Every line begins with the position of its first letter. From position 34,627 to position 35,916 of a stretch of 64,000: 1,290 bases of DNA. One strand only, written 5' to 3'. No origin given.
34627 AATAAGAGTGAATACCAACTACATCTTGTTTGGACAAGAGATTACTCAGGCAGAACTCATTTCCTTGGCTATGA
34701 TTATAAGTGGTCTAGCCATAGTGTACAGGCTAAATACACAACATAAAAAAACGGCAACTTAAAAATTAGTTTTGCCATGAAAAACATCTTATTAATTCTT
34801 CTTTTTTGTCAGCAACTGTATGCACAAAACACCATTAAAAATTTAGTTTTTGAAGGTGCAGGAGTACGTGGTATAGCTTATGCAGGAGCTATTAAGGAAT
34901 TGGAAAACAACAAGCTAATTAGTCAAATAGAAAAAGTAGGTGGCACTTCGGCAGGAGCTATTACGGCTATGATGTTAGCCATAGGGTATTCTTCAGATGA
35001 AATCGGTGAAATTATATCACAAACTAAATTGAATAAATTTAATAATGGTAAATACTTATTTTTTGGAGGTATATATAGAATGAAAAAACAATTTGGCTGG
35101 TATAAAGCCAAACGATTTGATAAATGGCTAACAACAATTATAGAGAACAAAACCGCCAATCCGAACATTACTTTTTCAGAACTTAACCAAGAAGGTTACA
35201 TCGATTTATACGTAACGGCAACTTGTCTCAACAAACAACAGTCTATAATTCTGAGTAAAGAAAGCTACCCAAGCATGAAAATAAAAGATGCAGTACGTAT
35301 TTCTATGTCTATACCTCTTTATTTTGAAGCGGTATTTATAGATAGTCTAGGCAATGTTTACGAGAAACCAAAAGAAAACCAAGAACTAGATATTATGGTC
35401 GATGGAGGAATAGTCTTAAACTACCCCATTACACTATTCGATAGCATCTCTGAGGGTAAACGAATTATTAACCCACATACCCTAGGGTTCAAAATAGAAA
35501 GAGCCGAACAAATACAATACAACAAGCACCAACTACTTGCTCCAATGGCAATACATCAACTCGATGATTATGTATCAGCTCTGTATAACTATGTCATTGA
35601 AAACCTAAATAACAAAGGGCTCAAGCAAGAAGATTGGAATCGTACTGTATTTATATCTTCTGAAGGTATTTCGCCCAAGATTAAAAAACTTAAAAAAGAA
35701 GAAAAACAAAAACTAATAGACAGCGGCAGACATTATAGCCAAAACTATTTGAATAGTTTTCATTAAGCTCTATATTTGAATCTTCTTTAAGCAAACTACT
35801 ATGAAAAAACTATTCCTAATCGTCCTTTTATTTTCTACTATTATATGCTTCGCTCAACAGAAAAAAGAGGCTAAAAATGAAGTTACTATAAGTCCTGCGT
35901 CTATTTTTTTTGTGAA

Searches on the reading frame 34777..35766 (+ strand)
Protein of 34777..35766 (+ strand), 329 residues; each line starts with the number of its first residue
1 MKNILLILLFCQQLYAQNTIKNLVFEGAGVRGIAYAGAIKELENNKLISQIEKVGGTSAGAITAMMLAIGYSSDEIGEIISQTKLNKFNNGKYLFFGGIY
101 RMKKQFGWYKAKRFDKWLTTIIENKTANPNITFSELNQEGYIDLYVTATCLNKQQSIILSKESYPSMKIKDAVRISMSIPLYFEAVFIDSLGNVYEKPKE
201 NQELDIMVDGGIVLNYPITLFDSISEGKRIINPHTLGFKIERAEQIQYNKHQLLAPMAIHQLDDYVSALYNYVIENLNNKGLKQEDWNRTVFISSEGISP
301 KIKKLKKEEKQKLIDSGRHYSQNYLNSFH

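Call 83: search_protein_families(library=pfam, proteins=[window:34777-35766:+], max_evalue=0.001)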
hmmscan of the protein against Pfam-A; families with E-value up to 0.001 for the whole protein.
window:34777-35766:+ (329 aa): 1 family
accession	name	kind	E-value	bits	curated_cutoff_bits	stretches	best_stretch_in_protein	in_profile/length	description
PF01734.28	Patatin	-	4.4e-32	112.3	27.7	1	23-221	1-190/191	Patatin-like phospholipase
